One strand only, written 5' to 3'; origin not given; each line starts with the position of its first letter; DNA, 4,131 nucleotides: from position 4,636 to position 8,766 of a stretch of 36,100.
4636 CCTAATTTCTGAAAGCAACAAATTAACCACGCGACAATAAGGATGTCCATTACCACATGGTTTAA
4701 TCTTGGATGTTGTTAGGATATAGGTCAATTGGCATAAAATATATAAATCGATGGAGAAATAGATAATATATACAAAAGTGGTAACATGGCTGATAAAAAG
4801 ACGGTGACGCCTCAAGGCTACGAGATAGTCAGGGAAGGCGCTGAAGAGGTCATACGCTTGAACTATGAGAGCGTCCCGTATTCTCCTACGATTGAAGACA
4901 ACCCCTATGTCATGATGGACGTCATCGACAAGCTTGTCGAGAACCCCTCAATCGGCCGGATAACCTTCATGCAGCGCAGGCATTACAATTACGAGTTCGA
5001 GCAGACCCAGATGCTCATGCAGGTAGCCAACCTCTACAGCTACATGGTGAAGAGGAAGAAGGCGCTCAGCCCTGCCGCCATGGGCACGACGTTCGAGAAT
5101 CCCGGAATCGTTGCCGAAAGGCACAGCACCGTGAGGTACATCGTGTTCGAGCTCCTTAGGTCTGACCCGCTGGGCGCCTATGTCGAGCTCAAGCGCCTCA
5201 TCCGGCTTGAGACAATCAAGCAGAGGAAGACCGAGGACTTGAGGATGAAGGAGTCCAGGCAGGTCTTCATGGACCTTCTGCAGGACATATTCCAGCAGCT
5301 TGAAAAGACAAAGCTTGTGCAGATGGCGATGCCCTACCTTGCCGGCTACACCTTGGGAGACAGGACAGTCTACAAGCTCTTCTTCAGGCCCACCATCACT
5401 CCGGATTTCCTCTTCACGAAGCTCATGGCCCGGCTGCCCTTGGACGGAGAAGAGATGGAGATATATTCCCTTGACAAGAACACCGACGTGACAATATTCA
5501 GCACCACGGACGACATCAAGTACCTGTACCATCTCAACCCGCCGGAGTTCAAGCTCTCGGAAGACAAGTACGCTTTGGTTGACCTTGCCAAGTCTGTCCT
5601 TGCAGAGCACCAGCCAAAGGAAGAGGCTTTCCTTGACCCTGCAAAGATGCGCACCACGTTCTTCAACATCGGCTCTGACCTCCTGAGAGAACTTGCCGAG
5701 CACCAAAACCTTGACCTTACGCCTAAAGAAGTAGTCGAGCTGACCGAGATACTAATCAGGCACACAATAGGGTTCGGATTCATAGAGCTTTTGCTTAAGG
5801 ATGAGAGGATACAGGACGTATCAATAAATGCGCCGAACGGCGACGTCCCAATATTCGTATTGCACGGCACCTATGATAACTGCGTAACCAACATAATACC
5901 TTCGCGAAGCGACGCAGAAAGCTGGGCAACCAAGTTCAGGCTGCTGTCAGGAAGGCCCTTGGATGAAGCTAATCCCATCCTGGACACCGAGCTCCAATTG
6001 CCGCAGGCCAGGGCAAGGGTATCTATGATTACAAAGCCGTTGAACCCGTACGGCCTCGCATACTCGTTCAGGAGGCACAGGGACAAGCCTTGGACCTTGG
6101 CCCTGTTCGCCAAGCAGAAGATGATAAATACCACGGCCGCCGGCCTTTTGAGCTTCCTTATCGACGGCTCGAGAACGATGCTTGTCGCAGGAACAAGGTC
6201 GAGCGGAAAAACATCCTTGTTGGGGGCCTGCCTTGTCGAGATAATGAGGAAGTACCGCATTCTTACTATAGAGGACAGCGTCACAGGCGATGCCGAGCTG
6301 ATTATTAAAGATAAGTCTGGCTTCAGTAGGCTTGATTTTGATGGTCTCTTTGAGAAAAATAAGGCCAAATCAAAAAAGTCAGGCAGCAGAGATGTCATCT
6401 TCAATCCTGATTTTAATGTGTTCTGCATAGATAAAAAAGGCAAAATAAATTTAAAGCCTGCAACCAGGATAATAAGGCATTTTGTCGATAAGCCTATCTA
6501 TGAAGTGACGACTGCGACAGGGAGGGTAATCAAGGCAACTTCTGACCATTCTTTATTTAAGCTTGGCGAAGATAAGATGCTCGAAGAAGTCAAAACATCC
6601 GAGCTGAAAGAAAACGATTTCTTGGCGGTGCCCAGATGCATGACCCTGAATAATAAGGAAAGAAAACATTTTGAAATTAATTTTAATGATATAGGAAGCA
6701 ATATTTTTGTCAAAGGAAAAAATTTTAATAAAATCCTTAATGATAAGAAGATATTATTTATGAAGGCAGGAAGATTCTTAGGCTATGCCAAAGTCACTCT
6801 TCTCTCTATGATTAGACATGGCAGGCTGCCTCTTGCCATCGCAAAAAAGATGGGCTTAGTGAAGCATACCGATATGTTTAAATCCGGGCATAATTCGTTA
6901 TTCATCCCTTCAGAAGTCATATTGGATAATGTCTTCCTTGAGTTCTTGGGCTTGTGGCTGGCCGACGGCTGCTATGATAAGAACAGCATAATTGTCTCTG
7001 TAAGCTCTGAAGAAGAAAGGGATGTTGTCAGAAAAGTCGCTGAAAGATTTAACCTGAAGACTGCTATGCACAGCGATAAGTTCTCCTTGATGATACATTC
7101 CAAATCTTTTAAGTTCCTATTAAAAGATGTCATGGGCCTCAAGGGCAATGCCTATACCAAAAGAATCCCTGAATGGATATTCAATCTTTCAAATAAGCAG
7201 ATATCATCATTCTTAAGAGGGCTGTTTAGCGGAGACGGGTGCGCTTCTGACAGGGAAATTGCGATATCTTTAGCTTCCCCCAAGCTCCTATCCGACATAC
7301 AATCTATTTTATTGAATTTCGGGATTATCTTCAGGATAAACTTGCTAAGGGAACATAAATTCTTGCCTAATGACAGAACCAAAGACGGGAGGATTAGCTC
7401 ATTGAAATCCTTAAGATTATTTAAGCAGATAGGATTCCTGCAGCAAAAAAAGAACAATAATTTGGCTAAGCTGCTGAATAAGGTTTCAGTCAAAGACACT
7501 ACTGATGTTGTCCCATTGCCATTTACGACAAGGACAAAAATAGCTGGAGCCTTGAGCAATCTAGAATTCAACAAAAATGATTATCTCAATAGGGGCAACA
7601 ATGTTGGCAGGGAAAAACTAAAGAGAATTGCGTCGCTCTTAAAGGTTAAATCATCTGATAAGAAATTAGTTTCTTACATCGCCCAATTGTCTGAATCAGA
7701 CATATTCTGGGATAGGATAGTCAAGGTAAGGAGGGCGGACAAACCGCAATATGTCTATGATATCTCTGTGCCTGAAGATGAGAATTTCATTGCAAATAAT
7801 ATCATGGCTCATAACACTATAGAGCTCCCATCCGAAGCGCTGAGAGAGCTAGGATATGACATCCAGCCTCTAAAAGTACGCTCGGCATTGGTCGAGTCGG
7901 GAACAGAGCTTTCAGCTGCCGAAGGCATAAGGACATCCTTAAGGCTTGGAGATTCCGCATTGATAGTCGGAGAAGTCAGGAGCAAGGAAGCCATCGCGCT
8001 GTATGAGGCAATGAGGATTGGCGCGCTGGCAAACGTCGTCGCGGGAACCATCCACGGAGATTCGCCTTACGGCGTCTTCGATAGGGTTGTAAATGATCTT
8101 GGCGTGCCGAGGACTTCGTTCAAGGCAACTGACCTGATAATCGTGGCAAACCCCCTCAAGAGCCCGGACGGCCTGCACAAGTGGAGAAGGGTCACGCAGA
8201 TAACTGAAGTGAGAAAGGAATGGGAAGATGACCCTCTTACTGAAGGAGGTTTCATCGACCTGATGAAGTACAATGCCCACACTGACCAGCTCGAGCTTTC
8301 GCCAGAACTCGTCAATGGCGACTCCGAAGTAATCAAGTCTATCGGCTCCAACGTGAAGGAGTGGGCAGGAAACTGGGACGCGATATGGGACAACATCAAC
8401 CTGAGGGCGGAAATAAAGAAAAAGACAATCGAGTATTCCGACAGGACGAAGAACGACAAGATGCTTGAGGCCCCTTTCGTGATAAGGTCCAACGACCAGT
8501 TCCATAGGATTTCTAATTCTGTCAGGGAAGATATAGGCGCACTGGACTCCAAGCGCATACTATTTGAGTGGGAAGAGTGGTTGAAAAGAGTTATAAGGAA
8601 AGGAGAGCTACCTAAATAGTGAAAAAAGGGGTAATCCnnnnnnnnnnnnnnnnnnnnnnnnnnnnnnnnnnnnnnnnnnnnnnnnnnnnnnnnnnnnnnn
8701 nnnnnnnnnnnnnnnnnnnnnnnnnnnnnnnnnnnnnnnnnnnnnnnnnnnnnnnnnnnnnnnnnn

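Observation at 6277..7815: Splice-competent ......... intein in the Asp box of a pilus/secretion ATPase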

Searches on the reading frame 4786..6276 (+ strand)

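Call 4: search_protein_families(library=pfam, proteins=[window:4786-6276:+], max_evalue=0.1)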
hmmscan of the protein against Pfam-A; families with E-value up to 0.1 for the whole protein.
window:4786-6276:+ (497 aa): 1 family
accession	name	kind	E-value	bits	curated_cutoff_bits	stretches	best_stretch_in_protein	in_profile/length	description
PF00437.27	T2SSE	-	7.9e-05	21.9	24.9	1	382-497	62-178/370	Type II/IV secretion system protein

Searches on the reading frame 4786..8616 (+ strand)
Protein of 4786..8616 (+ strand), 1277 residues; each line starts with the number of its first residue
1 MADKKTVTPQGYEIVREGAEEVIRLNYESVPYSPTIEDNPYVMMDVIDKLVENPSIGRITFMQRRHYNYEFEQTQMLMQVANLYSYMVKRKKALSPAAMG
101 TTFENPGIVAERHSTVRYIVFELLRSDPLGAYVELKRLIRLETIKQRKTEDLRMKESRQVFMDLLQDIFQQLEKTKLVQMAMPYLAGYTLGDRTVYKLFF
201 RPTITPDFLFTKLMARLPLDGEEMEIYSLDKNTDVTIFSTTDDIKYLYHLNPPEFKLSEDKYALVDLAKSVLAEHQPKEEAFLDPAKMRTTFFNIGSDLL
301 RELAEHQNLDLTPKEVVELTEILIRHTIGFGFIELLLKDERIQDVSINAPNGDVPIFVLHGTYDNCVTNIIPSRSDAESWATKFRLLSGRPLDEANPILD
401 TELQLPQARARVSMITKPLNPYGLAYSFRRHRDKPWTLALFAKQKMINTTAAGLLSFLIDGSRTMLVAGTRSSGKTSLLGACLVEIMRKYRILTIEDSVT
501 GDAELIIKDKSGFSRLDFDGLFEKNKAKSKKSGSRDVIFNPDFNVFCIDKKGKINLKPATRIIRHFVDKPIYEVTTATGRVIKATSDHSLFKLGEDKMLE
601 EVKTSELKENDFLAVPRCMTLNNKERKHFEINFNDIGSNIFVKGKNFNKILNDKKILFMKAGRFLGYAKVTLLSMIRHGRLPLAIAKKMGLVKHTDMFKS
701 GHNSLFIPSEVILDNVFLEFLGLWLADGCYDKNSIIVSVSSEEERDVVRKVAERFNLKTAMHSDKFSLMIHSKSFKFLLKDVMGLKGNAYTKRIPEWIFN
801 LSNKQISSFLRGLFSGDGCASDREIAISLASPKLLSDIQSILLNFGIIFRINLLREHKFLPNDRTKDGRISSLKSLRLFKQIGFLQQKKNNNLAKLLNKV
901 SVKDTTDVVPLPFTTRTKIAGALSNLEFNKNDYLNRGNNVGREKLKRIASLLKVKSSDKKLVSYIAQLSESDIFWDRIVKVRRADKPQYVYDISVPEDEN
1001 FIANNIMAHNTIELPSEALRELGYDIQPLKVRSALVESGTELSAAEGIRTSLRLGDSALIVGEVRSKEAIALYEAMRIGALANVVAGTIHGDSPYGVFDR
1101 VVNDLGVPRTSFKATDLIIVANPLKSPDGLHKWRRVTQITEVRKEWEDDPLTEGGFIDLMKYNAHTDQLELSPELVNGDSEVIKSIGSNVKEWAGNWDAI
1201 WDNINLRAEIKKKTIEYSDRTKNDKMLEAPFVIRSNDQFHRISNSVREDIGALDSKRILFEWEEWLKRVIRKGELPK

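Call 5: search_protein_families(library=ncbifam, proteins=[window:4786-8616:+], max_evalue=0.1)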
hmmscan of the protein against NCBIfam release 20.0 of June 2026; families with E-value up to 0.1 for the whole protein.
window:4786-8616:+ (1277 aa): 29 families (the best 25 are shown)
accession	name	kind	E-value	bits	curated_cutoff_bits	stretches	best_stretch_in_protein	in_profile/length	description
NF011491.0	PRK14898.1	equivalog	1.7e-39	135.5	783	1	502-1013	80-546/860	DNA-directed RNA polymerase subunit A''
TIGR03819.1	heli_sec_ATPase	hypoth_equivalog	7.9e-32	110.8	373.15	2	306-498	28-214/340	TadA family conjugal transfer-associated ATPase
NF005852.0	PRK07773.1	equivalog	1.2e-30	106.6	780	2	788-1013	594-829/886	replicative DNA helicase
NF058587.1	archaellum_moto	equivalog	1.2e-28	100.2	550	2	296-498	113-311/527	archaellum flagellar ATPase motor FlaI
NF011418.0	PRK14845.1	equivalog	5.9e-21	74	756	2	516-901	39-316/1049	translation initiation factor IF-2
NF045703.1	rSAM_Tes_intein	exception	1.9e-19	69.1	1700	1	550-858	210-519/1040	tetraether lipid synthase Tes, intein-containing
NF003159.0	PRK04132.1-4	equivalog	6.4e-17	60.8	999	3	711-903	174-351/852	replication factor C small subunit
NF006207.0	PRK08332.1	equivalog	1.4e-16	59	2400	1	721-868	1009-1159/1684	vitamin B12-dependent ribonucleotide reductase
NF038098.1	GyrA_w_intein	exception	8.5e-16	57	1850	1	779-1011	311-538/1232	intein-containing DNA gyrase subunit A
TIGR02782.1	TrbB_P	equivalog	4.4e-15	55.7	304.55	2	335-498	16-175/303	P-type conjugative transfer ATPase TrbB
NF003157.0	PRK04132.1-2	equivalog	4.6e-15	54.6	1103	2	711-899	166-358/864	replication factor C small subunit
NF011303.0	PRK14715.1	equivalog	7.6e-14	49.8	1585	1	537-848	938-1259/1627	DNA-directed DNA polymerase II large subunit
NF003158.0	PRK04132.1-3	equivalog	1e-12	46.1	1750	2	931-1011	480-561/1437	replication factor C small subunit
TIGR02788.1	VirB11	equivalog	2.5e-11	43.2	249.95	2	444-498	122-180/308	P-type DNA transfer ATPase VirB11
NF053672.1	bindosome_BasE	exception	6e-10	38.5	1000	2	1008-1125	299-411/512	bindosome assembly system ATPase subunit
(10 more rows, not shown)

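Call 22: find_related_loci(query=A1, collection=genome_contigs, flank=3000)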
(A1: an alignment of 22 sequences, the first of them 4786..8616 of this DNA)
Query A1 (1277 aa) in genome_contigs; peptide patterns used: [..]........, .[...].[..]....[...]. (x = any residue, [..] = any of these).
600 stretches matched a pattern (row limit reached: there are more); 567 encode a relative of the query (tblastn E <= 1e-3); the best 80 are kept; 80 distinct loci.
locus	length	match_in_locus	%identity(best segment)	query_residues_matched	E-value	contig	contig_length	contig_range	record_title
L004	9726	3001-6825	54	1-1275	0e+0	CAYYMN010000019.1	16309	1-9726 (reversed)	MAG TPA_asm: Candidatus Woesearchaeota archaeon isolate binchicken_co191_122 genome assembly, contig: NODE_2502_length_1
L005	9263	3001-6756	53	13-1275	0e+0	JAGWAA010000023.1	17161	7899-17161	Candidatus Woesearchaeota archaeon isolate RIFOXYA1_FULL_29_14 rifoxya1_full_scaffold_2783, whole genome shotgun sequenc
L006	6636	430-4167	53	12-1272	0e+0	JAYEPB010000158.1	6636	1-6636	MAG: Nanoarchaeota archaeon isolate MAG014 MAG014_158, whole genome shotgun sequence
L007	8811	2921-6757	52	1-1277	0e+0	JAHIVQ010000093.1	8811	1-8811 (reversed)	MAG: Nanoarchaeota archaeon isolate MM_PC_MetaG.mb.87 MM_PC_MetaG.mb.87_k141_1436003, whole genome shotgun sequence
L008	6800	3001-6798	51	5-1271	0e+0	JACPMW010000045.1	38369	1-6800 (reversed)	MAG: Candidatus Woesearchaeota archaeon isolate NC_groundwater_559_Ag_S-0.1um_40_64 S35_SO-1_scaffold_237674, whole geno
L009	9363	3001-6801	51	5-1272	0e+0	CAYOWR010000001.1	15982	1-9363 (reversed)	MAG TPA_asm: uncultured Methanosarcinales archaeon isolate binchicken_co251_888 genome assembly, contig: NODE_5020_lengt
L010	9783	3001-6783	51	12-1274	0e+0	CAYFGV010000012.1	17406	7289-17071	MAG TPA_asm: Candidatus Woesearchaeota archaeon isolate ERP003628_co1_282 genome assembly, contig: NODE_1568_length_1740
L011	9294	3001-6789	51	9-1272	0e+0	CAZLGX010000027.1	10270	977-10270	MAG TPA_asm: uncultured Methanosarcinales archaeon isolate SRP269290_co3_950 genome assembly, contig: NODE_8342_length_1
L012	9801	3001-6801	51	5-1272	0e+0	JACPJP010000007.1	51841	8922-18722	MAG: Candidatus Woesearchaeota archaeon isolate NC_groundwater_471_Ag_B-0.1um_36_15 S34_3B_scaffold_54603, whole genome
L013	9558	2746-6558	51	4-1271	0e+0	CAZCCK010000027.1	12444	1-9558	MAG TPA_asm: Candidatus Woesearchaeota archaeon isolate SRP193066_co2_72 genome assembly, contig: NODE_2661_length_12444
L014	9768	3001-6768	50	10-1271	0e+0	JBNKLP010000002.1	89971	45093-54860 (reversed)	MAG: Candidatus Nanoarchaeia archaeon isolate H1H2.bin.12.permissive NODE_2_length_89971_cov_6.607171, whole genome shot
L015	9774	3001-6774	50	12-1275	0e+0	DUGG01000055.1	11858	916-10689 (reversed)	MAG TPA_asm: Candidatus Woesearchaeota archaeon isolate UBA10216 contig_18422, whole genome shotgun sequence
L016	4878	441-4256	49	1-1271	0e+0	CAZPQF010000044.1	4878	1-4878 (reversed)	MAG TPA_asm: Candidatus Woesearchaeota archaeon isolate SRP141376_co1_362 genome assembly, contig: NODE_27681_length_487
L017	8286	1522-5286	48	13-1266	0e+0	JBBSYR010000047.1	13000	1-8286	MAG: Nanoarchaeota archaeon isolate H43-bin213_1 H43_bin213_1_000000000047, whole genome shotgun sequence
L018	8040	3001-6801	46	11-1272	0e+0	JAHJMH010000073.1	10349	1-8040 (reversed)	MAG: Nanoarchaeota archaeon isolate Old_saline.mb.30 Old_saline.mb.30_k141_1151808, whole genome shotgun sequence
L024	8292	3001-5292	81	1-1277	0e+0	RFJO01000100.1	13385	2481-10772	MAG: Candidatus Woesearchaeota archaeon isolate J104 k99_1612045, whole genome shotgun sequence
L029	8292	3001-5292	78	1-1277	0e+0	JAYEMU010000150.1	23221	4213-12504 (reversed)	MAG: Nanoarchaeota archaeon isolate MAG073 MAG073_150, whole genome shotgun sequence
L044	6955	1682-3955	56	5-1277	0e+0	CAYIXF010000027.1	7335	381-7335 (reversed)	MAG TPA_asm: Candidatus Woesearchaeota archaeon isolate ERP119705_co6_1028 genome assembly, contig: NODE_15444_length_73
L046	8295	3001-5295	58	1-1277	0e+0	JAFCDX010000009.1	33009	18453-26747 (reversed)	Candidatus Woesearchaeota archaeon isolate Meg22_1012_Bin_171 Meg22_1012_Bin_171_scaffold_2772, whole genome shotgun seq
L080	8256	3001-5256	55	12-1277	2e-172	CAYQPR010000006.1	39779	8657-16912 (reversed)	MAG TPA_asm: Candidatus Woesearchaeota archaeon isolate SRP178908_co2_276 genome assembly, contig: NODE_238_length_39779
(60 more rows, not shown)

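Call 62: search_protein_families(library=pfam, proteins=[window:4786-8616:+], max_evalue=0.01)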
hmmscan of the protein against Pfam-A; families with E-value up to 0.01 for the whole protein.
window:4786-8616:+ (1277 aa): 3 families
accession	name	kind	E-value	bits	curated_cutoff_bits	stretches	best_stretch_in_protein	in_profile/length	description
PF14890.11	Intein_splicing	-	6.3e-29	101.2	35.8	1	540-1010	18-155/155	Intein splicing domain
PF14528.11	LAGLIDADG_3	-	1.1e-14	54.8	22.5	1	806-854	3-55/82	LAGLIDADG-like domain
PF00437.27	T2SSE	-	1.4e-13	50.7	24.9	2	384-500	64-181/370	Type II/IV secretion system protein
